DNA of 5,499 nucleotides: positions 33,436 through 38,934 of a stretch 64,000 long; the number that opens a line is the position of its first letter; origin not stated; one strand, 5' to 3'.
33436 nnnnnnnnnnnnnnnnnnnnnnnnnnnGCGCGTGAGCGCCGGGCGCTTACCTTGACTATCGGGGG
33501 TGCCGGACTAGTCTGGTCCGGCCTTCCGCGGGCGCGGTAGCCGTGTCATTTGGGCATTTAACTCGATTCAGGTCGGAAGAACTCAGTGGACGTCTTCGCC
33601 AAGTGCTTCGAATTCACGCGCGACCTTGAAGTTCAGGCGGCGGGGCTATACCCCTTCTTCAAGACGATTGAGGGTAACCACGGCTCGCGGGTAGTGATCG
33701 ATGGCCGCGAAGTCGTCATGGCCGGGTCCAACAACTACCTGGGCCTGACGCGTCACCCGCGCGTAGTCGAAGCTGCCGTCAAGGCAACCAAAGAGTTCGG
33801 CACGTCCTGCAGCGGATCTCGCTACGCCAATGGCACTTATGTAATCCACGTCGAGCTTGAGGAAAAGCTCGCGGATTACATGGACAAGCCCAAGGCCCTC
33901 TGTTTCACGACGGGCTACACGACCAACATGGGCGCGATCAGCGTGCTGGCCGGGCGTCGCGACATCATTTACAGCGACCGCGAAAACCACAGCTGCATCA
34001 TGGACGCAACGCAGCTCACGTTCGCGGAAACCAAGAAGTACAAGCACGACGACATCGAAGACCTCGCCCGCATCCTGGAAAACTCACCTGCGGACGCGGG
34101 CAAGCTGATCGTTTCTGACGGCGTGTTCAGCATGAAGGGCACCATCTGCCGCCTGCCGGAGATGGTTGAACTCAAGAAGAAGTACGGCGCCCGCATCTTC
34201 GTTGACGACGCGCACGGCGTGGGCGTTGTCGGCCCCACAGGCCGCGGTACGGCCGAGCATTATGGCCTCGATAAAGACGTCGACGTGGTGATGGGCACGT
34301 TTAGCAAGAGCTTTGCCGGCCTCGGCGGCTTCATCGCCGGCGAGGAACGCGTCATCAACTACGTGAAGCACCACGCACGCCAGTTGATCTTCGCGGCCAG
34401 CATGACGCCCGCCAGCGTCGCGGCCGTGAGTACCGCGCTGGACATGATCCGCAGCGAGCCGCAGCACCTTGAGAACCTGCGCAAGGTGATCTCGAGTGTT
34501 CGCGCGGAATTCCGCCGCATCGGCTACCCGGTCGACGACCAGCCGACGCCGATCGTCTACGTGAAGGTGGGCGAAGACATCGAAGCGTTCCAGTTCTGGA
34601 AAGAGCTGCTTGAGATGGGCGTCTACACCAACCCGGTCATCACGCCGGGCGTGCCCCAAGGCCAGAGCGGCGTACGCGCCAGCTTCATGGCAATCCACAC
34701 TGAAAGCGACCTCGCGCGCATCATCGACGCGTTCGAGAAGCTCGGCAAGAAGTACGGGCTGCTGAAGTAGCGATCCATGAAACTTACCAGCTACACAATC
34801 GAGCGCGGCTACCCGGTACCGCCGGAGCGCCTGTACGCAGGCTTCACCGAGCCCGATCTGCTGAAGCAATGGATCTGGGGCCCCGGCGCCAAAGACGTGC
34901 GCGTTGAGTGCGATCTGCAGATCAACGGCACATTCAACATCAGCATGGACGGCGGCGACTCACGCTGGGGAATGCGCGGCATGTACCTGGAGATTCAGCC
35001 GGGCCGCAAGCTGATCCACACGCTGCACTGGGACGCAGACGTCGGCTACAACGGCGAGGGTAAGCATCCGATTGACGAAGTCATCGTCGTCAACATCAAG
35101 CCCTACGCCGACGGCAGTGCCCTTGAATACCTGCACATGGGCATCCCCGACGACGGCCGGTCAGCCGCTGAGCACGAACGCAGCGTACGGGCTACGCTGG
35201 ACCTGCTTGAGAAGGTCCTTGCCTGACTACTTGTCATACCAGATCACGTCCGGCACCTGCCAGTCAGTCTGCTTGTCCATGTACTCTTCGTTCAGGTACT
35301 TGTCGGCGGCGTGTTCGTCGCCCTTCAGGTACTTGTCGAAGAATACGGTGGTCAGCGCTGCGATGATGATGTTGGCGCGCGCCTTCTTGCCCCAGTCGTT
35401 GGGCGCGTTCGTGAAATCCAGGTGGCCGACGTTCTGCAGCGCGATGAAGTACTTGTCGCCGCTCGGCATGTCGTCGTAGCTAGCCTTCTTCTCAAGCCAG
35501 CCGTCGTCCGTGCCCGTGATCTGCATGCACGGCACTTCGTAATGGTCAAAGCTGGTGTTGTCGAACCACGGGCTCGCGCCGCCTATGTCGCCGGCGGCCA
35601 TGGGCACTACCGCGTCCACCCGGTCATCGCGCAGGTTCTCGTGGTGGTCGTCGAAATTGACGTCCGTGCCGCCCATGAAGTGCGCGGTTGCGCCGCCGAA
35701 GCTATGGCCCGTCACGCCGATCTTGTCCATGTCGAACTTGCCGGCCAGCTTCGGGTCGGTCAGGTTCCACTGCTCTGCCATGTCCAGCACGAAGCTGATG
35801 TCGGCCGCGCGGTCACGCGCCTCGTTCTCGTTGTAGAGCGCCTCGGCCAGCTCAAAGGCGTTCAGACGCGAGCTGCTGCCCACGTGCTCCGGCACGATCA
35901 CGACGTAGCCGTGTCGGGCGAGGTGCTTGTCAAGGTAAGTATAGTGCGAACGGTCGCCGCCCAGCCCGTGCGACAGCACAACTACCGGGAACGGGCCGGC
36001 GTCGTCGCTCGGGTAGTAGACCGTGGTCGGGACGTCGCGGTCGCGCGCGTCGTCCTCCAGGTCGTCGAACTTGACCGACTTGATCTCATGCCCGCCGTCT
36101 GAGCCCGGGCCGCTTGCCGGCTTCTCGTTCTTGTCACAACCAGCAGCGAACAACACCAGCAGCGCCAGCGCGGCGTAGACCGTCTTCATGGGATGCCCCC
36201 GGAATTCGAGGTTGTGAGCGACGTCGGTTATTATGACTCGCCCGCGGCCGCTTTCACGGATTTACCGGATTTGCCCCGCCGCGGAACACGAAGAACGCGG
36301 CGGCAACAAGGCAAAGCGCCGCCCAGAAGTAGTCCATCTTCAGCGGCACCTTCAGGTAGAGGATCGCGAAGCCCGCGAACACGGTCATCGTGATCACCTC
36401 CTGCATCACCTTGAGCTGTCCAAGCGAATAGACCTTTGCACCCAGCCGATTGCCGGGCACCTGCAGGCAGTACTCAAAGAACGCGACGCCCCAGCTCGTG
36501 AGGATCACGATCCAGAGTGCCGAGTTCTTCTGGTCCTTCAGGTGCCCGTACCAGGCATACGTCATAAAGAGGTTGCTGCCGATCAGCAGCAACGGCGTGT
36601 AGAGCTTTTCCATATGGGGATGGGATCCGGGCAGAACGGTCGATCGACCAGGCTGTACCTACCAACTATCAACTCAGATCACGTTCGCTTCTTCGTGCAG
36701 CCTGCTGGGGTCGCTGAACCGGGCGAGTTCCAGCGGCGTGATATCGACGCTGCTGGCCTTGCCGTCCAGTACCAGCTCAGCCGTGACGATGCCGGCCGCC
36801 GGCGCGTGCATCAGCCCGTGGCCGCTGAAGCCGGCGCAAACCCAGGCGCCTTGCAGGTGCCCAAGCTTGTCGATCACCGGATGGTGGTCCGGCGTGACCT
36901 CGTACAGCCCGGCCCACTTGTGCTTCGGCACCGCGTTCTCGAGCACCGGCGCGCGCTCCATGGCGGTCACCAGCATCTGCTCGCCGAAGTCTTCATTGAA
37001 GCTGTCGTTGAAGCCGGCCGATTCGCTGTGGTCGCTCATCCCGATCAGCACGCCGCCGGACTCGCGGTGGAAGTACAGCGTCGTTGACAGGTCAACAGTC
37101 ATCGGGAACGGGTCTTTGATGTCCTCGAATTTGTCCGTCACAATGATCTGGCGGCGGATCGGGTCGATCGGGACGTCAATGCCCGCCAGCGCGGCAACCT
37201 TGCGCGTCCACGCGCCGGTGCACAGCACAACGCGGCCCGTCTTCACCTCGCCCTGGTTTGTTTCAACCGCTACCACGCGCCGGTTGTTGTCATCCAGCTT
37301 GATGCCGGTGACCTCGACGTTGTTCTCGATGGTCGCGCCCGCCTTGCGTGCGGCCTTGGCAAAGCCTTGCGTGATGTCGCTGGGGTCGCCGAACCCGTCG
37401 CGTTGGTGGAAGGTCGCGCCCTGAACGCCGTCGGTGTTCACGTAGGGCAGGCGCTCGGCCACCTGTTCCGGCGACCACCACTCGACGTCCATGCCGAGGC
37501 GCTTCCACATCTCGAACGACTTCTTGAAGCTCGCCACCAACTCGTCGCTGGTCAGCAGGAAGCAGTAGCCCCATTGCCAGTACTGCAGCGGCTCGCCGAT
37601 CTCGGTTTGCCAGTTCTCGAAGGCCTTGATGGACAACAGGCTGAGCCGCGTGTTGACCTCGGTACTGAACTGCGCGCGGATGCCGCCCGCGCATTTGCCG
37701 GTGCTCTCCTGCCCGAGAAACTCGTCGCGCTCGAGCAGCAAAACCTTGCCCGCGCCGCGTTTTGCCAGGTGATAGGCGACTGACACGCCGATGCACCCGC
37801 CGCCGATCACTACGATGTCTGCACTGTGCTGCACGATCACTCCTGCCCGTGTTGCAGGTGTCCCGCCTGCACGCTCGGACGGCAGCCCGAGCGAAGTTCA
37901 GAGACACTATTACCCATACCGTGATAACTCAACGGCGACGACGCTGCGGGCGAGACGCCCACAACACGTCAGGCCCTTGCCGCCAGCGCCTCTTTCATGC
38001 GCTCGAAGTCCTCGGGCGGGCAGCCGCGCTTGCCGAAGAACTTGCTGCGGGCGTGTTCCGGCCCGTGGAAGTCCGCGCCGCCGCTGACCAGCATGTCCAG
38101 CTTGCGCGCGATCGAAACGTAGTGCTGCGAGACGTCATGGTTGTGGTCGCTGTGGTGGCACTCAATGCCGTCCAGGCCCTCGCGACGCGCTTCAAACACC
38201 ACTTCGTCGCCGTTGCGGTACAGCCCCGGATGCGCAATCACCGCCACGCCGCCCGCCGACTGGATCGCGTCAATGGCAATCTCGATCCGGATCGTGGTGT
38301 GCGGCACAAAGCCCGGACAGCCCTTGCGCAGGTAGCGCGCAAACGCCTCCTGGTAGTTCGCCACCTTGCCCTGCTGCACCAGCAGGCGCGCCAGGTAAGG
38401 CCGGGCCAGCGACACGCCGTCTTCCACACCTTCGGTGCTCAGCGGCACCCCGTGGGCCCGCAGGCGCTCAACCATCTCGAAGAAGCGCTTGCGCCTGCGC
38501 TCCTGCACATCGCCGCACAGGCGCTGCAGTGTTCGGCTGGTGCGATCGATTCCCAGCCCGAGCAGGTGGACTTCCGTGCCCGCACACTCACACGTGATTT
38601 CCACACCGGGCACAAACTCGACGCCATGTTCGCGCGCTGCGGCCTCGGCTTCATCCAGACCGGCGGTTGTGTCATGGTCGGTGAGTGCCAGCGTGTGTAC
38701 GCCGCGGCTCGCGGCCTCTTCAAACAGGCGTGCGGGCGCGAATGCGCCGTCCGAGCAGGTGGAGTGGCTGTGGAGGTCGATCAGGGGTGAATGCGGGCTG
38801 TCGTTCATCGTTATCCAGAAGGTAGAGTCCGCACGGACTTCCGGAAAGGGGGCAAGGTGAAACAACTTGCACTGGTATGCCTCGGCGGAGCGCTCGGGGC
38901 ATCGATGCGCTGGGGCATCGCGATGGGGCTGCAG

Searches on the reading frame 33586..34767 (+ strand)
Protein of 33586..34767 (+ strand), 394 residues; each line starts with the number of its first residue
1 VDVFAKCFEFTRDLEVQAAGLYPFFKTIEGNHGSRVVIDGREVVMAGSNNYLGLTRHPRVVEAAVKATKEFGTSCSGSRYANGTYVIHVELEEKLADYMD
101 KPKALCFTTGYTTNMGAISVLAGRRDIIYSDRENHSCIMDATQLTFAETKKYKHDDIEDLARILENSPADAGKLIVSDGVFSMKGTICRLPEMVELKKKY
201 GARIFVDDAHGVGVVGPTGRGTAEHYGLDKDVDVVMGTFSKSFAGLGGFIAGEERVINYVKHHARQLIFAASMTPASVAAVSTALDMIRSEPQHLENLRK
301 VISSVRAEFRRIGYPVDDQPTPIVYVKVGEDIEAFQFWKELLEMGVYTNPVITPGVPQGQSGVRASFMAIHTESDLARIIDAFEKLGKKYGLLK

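Call 75: search_protein_families(library=ncbifam, proteins=[window:33586-34767:+], max_evalue=0.001)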
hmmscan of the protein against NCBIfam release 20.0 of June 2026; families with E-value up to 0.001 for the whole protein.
window:33586-34767:+ (394 aa): 13 families
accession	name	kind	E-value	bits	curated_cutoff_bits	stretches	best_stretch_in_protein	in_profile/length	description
NF047600.1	SerpalmtaseCFB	equivalog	1e-142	475.5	640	1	6-388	8-390/395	serine palmitoyltransferase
TIGR01825.1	gly_Cac_T_rel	subfamily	1.5e-112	376.1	535.4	1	16-393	8-385/385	BioF/Kbl family PLP-dependent acyltransferase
NF047599.1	SerpalmtaseBetaP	equivalog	1.2e-110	369.9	500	1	15-390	16-393/394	serine palmitoyltransferase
TIGR00858.1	bioF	equivalog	4.2e-110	367.9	426.45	1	28-383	8-364/365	8-amino-7-oxononanoate synthase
NF005394.0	PRK06939.1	equivalog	3.5e-101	338.8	460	1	15-392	15-396/397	glycine C-acetyltransferase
TIGR01822.1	2am3keto_CoA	equivalog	6.7e-87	291.9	493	1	15-392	10-392/393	glycine C-acetyltransferase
NF047603.1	SerpalmtaseAlphaP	equivalog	6.7e-84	281.9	670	1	34-392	38-398/399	serine palmitoyltransferase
TIGR01821.1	5aminolev_synth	equivalog_domain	1.2e-75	254.9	338.55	1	40-391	44-398/402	5-aminolevulinate synthase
NF005526.0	PRK07179.1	equivalog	7.4e-54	182.9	428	1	41-388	54-397/407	alpha-hydroxyketone-type quorum-sensing autoinducer synthase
NF005697.0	PRK07505.1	subfamily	9.1e-49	166.1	342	1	26-389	33-401/405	hypothetical protein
NF004608.1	PRK05937.1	equivalog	1.8e-32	112.6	399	1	49-329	10-296/366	8-amino-7-oxononanoate synthase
TIGR03576.1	pyridox_MJ0158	hypoth_equivalog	3.4e-06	26.5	304.45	1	126-369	97-326/346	TIGR03576 family pyridoxal phosphate-dependent enzyme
NF041364.1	GntC_guanitoxin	equivalog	4.2e-05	22.6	415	1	192-369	158-341/356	guanitoxin biosynthesis PLP-dependent (S)-gamma-hydroxy-L-arginine cyclodehydratase GntC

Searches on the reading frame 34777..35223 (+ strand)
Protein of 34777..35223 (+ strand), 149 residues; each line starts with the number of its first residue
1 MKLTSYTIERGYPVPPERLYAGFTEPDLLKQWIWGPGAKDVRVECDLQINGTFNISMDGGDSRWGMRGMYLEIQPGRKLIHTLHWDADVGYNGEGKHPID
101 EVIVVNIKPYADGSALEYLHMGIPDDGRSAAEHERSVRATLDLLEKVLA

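Call 65: search_protein_families(library=pfam, proteins=[window:34777-35223:+], max_evalue=0.00001)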
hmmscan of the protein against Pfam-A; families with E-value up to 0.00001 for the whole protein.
window:34777-35223:+ (149 aa): 1 family
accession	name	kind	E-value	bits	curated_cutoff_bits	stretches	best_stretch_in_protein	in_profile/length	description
PF08327.17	AHSA1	-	3.7e-15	56.7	22.1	1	14-148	2-124/125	Activator of Hsp90 ATPase homolog 1-like protein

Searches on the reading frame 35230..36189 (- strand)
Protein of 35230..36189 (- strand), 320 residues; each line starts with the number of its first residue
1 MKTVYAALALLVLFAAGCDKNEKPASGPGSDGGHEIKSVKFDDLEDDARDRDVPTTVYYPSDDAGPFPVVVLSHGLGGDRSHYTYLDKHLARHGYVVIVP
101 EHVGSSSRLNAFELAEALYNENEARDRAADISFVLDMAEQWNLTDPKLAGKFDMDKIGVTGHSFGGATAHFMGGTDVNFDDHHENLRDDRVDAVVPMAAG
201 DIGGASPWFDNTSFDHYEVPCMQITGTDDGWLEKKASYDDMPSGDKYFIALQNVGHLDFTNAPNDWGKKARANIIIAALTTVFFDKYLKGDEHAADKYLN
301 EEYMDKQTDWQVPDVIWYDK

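Call 65: search_protein_families(library=pfam, proteins=[window:35230-36189:-], max_evalue=0.00001)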
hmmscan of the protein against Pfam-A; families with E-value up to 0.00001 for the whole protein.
window:35230-36189:- (320 aa): 7 families
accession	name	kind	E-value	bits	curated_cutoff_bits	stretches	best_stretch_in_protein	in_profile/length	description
PF03403.19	PAF-AH_p_II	-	2e-14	53.4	20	1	65-112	98-145/372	Platelet-activating factor acetylhydrolase, isoform II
PF12740.14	PETase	-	3.9e-11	43.3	28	1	56-269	43-224/263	PET hydrolase-like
PF07224.18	Chlorophyllase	-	1e-09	38.1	26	1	36-170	13-131/301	Chlorophyllase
PF01738.24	DLH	-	7.1e-07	29.5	21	1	59-170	6-112/217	Dienelactone hydrolase family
PF12697.13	Abhydrolase_6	-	9.1e-07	30.2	26.3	1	70-313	1-196/217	Alpha/beta hydrolase family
PF20434.5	BD-FAE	-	4.5e-06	26.8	26.8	0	57-194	3-136/215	BD-FAE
PF00561.26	Abhydrolase_1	-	6e-06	26.5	25.8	0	68-205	1-103/245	alpha/beta hydrolase fold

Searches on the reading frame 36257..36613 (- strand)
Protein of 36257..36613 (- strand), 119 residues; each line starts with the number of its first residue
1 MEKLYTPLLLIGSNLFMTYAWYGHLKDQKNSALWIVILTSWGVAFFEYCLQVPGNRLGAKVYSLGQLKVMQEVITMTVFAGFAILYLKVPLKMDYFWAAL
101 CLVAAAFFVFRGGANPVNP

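Call 65: search_protein_families(library=pfam, proteins=[window:36257-36613:-], max_evalue=0.00001)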
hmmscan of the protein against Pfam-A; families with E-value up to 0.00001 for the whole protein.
window:36257-36613:- (119 aa): 1 family
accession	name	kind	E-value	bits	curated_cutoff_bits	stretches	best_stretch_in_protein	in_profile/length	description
PF04342.18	DMT_6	-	7.1e-44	148.8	25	1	8-110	3-104/104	Putative member of DMT superfamily (DUF486)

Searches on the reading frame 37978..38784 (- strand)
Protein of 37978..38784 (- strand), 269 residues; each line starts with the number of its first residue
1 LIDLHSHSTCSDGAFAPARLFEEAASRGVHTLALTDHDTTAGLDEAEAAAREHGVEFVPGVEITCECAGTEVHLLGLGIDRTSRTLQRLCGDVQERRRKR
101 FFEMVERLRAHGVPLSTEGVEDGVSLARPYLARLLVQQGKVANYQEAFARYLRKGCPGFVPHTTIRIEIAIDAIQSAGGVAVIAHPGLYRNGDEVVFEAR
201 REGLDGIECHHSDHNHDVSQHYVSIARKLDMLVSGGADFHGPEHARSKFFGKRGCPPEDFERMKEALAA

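Call 43: search_protein_families(library=pfam, proteins=[window:37978-38784:-], max_evalue=0.001)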
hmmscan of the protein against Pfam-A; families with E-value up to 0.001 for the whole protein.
window:37978-38784:- (269 aa): 2 families
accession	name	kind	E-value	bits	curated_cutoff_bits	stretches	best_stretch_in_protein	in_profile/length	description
PF02811.25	PHP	-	1.3e-10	42.3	26.4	1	3-75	1-76/164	PHP domain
PF04055.27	Radical_SAM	-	0.00026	21.6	29.5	0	18-114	34-142/166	Radical SAM superfamily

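Call 75: search_protein_families(library=ncbifam, proteins=[window:37978-38784:-], max_evalue=0.001)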
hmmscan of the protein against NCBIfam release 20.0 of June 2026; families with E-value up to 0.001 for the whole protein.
window:37978-38784:- (269 aa): 10 families
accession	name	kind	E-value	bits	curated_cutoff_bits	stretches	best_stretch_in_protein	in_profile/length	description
NF041577.1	nside_bi_sphtase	equivalog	4.1e-65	219.7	400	1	2-248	4-258/276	3',5'-nucleoside bisphosphate phosphatase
NF047791.1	RNaseRnm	equivalog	1.7e-55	188.2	375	1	1-242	2-252/275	RNase RNM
NF041661.1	Cycl_ph_dihydrol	equivalog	2.6e-33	115.5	500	1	3-241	1-245/259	phosphoribosyl 1,2-cyclic phosphate 1,2-diphosphodiesterase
NF038032.1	CehA_McbA_metalo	domain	9.1e-18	64.7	80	1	2-84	5-84/315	CehA/McbA family metallohydrolase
NF004981.0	PRK06361.1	equivalog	1.4e-09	37.6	117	1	2-64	2-72/217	histidinol phosphate phosphatase domain-containing protein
NF004225.0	PRK05672.1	subfamily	8.8e-09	34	939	1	4-99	9-105/1047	error-prone DNA polymerase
NF045780.1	TrlF_fam_ATP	equivalog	1.7e-05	23.7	350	1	3-77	9-95/944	TrlF family AAA-like ATPase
NF004226.0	PRK05673.1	equivalog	0.00018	19.5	1002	1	2-68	7-75/1146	DNA polymerase III subunit alpha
NF006375.0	PRK08609.1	equivalog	0.00037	19.2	426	1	3-39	338-374/571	DNA polymerase/3'-5' exonuclease PolX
NF001688.0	PRK00448.1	equivalog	0.00075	17.1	873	1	3-64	340-403/1445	PolC-type DNA polymerase III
